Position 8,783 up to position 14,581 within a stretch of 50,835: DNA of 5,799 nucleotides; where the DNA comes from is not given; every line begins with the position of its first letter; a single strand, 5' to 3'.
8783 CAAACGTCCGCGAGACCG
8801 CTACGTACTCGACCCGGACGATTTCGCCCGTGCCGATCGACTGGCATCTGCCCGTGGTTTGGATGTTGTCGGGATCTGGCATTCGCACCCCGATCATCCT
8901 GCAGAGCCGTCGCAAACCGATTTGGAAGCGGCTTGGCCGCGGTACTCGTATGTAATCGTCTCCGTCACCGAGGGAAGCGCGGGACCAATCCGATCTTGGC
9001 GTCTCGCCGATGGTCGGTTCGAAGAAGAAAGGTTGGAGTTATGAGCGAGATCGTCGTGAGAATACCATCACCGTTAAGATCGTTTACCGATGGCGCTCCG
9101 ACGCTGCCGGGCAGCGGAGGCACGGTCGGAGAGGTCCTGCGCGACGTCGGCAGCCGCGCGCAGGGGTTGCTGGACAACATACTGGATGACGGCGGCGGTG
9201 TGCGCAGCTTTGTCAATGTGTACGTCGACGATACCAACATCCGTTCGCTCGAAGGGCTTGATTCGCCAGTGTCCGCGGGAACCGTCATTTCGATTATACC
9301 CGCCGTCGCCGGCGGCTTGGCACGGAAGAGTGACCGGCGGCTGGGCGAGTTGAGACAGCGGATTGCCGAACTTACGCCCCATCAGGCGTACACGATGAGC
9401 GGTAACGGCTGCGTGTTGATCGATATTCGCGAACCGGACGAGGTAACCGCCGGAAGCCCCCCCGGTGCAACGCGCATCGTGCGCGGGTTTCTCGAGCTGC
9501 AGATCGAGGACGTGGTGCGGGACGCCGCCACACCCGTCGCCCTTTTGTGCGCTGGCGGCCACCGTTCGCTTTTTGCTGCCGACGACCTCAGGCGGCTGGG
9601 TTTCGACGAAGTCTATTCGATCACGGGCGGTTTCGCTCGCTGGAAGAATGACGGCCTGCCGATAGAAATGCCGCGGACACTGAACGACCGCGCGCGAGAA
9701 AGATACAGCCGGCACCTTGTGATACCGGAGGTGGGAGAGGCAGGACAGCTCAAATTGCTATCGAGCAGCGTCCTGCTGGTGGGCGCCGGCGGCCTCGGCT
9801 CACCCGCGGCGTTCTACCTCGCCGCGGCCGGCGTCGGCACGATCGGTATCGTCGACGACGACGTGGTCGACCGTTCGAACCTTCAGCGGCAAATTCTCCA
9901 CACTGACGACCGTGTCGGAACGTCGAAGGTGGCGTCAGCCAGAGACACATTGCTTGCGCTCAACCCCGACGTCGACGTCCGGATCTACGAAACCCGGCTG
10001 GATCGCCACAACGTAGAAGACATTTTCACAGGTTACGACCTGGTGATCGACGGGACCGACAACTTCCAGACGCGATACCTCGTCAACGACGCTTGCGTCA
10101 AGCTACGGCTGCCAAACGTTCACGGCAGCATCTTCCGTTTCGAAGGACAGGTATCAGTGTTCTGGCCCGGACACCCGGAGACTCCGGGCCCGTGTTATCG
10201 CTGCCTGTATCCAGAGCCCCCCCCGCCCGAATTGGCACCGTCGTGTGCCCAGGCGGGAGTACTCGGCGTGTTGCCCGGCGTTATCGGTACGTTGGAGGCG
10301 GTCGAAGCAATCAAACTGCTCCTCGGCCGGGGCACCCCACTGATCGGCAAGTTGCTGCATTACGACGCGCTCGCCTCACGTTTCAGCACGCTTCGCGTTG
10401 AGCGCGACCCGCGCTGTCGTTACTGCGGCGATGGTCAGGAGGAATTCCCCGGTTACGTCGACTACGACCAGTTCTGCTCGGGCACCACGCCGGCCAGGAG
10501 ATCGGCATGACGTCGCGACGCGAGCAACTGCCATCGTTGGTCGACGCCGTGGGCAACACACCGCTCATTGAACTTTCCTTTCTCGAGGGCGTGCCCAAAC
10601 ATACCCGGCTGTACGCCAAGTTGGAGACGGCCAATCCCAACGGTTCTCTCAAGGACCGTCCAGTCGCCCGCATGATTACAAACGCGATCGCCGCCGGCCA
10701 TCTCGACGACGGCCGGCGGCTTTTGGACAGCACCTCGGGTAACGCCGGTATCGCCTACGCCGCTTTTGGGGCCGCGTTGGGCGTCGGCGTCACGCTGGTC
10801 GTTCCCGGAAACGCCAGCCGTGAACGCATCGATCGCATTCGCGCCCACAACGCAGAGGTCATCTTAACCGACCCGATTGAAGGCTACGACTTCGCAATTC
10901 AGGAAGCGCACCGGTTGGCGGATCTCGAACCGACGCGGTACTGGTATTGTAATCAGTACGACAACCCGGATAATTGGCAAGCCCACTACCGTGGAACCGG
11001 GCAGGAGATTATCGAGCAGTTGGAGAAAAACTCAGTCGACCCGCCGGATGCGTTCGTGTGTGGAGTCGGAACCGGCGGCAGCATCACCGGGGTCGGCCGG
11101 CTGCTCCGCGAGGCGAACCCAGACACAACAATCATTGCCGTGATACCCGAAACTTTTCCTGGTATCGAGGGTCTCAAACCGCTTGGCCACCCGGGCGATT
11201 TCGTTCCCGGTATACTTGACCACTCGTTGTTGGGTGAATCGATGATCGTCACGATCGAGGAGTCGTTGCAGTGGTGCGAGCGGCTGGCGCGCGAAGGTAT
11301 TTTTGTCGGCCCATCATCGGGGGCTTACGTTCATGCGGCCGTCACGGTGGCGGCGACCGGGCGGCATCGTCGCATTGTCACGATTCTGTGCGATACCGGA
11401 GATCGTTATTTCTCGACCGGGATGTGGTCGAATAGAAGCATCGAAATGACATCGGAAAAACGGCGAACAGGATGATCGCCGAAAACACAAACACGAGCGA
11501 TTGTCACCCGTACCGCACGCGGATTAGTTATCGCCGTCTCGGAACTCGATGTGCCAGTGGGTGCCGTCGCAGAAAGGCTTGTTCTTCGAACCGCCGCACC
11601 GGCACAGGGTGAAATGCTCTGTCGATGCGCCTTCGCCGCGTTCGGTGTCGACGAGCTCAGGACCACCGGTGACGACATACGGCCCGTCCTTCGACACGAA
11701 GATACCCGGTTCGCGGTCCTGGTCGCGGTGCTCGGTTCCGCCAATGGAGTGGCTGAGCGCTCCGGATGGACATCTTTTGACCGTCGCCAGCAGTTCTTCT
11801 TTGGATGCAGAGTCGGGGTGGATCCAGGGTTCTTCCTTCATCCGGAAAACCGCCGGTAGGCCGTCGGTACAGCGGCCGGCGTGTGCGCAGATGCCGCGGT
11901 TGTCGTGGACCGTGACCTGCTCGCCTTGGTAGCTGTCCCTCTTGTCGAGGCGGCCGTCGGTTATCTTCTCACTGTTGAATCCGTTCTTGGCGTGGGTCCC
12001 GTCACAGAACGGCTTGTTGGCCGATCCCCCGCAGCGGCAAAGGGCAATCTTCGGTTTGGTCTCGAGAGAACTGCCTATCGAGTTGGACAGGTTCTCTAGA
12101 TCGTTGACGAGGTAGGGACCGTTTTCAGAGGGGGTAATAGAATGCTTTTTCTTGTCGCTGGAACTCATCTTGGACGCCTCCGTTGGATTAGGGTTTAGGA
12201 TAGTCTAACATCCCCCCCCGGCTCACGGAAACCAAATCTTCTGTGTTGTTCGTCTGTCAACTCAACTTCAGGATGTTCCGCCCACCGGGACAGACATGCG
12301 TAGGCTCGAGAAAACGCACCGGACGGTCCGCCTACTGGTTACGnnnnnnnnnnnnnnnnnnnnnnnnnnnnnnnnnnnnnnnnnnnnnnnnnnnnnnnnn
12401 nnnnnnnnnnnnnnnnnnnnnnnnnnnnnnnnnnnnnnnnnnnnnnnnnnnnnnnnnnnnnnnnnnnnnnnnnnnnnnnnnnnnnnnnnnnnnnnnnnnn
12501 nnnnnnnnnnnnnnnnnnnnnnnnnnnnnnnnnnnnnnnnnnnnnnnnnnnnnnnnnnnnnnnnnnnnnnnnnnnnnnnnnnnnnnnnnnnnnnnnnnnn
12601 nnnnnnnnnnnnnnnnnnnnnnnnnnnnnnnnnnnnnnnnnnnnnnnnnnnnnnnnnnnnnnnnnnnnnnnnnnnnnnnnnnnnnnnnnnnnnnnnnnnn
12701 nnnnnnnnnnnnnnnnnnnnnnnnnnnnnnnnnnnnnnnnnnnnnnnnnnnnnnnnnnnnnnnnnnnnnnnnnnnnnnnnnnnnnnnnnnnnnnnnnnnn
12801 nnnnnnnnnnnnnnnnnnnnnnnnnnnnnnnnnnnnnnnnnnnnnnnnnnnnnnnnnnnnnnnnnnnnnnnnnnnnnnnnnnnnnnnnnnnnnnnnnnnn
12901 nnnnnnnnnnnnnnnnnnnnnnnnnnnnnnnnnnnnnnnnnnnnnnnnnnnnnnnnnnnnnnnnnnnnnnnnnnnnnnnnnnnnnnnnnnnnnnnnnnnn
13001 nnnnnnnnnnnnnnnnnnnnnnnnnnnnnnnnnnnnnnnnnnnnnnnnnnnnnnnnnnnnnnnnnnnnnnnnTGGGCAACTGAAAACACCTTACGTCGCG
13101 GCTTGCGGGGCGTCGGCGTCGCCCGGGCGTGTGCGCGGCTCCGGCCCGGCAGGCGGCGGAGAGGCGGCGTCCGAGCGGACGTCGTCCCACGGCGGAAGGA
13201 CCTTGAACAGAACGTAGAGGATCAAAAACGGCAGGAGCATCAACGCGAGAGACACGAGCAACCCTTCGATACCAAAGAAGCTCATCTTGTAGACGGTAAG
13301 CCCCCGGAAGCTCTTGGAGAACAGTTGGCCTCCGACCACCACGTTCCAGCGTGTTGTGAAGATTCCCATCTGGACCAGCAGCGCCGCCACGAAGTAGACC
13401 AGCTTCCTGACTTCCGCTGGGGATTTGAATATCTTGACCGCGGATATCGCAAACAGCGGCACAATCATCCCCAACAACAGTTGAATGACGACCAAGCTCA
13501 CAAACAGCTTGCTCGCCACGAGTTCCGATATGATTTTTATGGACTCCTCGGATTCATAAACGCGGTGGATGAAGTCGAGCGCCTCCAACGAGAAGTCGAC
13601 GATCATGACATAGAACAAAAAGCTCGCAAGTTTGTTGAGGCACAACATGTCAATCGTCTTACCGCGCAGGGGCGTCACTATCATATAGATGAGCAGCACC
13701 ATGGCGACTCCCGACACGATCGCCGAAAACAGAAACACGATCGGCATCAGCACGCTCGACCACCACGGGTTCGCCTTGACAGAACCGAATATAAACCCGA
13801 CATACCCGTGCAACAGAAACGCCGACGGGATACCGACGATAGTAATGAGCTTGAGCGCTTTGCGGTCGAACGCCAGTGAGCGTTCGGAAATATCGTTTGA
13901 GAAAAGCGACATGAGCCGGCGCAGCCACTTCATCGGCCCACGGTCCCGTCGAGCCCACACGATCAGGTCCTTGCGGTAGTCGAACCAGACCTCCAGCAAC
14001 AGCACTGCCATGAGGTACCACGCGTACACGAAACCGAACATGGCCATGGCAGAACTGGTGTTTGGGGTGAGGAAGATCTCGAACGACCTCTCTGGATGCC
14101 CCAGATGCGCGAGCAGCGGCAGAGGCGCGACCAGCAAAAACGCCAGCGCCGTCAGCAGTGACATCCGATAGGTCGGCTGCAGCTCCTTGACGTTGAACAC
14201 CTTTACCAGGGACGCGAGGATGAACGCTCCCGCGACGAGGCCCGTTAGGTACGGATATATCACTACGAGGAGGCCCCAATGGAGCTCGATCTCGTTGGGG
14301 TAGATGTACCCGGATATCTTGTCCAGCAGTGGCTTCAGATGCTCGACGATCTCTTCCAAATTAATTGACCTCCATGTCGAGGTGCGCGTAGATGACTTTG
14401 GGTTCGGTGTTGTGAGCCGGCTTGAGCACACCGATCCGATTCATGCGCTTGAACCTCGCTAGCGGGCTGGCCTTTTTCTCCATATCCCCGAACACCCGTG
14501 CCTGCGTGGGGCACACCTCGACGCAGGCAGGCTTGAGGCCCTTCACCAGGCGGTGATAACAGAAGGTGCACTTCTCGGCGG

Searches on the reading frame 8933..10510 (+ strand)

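Call 22: search_protein_families(library=pfam, proteins=[window:8933-10510:+], max_evalue=0.001)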
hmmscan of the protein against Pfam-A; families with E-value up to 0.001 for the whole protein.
window:8933-10510:+ (525 aa): 3 families
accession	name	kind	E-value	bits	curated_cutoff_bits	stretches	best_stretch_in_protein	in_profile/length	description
PF00899.27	ThiF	-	7.2e-82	274.6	28.1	1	258-496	1-237/238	ThiF family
PF00581.25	Rhodanese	-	4e-12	46.9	22.2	1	148-239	1-101/102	Rhodanese-like domain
PF02597.26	ThiS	-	4.9e-11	43.5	22.5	1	42-128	1-76/76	ThiS family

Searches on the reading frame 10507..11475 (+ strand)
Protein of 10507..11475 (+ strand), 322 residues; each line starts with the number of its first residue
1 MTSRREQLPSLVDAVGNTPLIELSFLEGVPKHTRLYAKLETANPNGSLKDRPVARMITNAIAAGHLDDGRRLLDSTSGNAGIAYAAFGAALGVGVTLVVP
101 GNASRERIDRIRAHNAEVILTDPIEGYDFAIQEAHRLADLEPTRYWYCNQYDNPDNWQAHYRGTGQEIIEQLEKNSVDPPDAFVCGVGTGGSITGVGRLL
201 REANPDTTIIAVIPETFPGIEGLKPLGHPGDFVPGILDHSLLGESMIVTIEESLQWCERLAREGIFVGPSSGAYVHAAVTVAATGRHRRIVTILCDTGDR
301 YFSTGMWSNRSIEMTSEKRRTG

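Call 22: search_protein_families(library=pfam, proteins=[window:10507-11475:+], max_evalue=0.001)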
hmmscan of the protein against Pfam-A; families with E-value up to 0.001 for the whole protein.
window:10507-11475:+ (322 aa): 1 family
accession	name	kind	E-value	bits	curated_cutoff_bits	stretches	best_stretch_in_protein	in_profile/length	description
PF00291.31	PALP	-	4.7e-66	223.6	35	1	13-296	3-295/295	Pyridoxal-phosphate dependent enzyme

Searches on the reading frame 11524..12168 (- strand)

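Call 22: search_protein_families(library=pfam, proteins=[window:11524-12168:-], max_evalue=0.001)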
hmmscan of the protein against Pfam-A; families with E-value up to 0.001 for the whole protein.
window:11524-12168:- (214 aa): 2 families
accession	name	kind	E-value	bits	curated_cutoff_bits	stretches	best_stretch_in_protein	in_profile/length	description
PF09360.15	zf-CDGSH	-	3.3e-34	117.4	29.5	2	161-205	1-48/48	Iron-binding zinc finger CDGSH type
PF06902.16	Fer4_19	-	6.2e-23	81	24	1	80-139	1-60/64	Divergent 4Fe-4S mono-cluster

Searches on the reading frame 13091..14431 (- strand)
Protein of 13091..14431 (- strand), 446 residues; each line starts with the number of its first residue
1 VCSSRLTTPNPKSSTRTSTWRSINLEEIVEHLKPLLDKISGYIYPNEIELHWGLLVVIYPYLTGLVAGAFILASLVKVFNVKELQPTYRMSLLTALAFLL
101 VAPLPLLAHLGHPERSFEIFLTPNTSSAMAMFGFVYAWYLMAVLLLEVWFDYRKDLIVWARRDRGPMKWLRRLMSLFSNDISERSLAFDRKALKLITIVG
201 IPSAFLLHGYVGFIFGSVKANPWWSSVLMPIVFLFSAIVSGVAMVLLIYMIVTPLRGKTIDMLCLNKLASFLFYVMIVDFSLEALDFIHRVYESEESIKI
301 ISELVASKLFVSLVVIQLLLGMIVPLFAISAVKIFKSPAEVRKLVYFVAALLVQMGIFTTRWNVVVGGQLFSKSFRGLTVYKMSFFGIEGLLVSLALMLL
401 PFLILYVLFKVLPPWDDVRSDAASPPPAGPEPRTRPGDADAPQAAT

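Call 22: search_protein_families(library=pfam, proteins=[window:13091-14431:-], max_evalue=0.001)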
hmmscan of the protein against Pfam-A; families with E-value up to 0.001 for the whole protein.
window:13091-14431:- (446 aa): 1 family
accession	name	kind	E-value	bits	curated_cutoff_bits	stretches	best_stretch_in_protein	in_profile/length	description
PF03916.19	NrfD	-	2.7e-39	136.1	25.8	1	50-371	9-311/313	Polysulphide reductase, NrfD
